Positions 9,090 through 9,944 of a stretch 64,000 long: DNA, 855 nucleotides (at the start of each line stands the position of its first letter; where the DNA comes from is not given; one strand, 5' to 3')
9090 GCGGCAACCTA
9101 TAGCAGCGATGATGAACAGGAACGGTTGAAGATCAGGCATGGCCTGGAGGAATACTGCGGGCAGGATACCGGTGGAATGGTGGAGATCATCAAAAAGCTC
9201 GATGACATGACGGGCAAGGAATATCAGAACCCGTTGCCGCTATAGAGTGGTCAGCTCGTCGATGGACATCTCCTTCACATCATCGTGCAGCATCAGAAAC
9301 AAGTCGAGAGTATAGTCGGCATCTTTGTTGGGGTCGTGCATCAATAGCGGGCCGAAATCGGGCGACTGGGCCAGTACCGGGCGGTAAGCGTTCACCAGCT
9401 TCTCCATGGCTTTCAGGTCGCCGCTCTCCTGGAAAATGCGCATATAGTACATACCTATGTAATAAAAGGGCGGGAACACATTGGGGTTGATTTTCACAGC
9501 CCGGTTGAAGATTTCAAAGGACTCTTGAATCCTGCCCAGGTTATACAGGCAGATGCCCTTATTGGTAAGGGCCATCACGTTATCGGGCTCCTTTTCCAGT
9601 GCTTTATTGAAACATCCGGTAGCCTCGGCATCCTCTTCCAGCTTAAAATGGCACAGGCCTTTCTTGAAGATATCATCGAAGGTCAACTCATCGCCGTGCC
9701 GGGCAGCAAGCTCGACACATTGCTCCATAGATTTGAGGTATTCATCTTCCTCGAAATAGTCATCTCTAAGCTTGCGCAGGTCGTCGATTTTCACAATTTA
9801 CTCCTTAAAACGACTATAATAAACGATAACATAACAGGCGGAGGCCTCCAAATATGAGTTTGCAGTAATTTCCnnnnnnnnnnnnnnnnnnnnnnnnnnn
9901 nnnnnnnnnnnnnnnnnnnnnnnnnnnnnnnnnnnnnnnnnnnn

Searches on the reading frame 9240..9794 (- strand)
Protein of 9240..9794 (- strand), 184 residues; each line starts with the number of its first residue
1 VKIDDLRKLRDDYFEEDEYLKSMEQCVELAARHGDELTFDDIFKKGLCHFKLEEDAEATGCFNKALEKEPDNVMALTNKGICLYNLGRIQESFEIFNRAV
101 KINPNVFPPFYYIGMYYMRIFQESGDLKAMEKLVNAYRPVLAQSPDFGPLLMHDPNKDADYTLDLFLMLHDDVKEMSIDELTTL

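Call 92: search_protein_families(library=pfam, max_evalue=0.001, proteins=[window:9240-9794:-])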
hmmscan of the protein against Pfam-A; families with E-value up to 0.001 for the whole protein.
window:9240-9794:- (184 aa): 11 families
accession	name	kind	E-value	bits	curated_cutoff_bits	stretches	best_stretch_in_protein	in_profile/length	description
PF07719.23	TPR_2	-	3e-13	49.2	27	2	75-105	3-33/34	Tetratricopeptide repeat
PF00515.34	TPR_1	-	9.4e-13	47.8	27.8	2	75-105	3-33/34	Tetratricopeptide repeat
PF13431.12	TPR_17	-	6.7e-10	38.9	24.4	1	61-91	1-31/34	Tetratricopeptide repeat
PF13181.12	TPR_8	-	4.8e-08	33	25.7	0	75-105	3-33/34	Tetratricopeptide repeat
PF13174.12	TPR_6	-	1.2e-06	29.2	26.3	0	75-105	2-32/33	Tetratricopeptide repeat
PF13432.12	TPR_16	-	1.4e-06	29.1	32.7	1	56-105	14-63/65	Tetratricopeptide repeat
PF13428.12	TPR_14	-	2.4e-05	25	23.5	0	48-79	10-41/44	Tetratricopeptide repeat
PF13414.12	TPR_11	-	4.1e-05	23.6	26.8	0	50-87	5-42/42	TPR repeat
PF13424.12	TPR_12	-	0.00017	22.1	30.1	0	75-102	5-32/77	Tetratricopeptide repeat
PF14559.12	TPR_19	-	0.00056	20.6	25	0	62-105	14-57/68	Tetratricopeptide repeat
PF12895.13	ANAPC3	-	0.00075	20.2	27.2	0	40-97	24-80/82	Anaphase-promoting complex, cyclosome, subunit 3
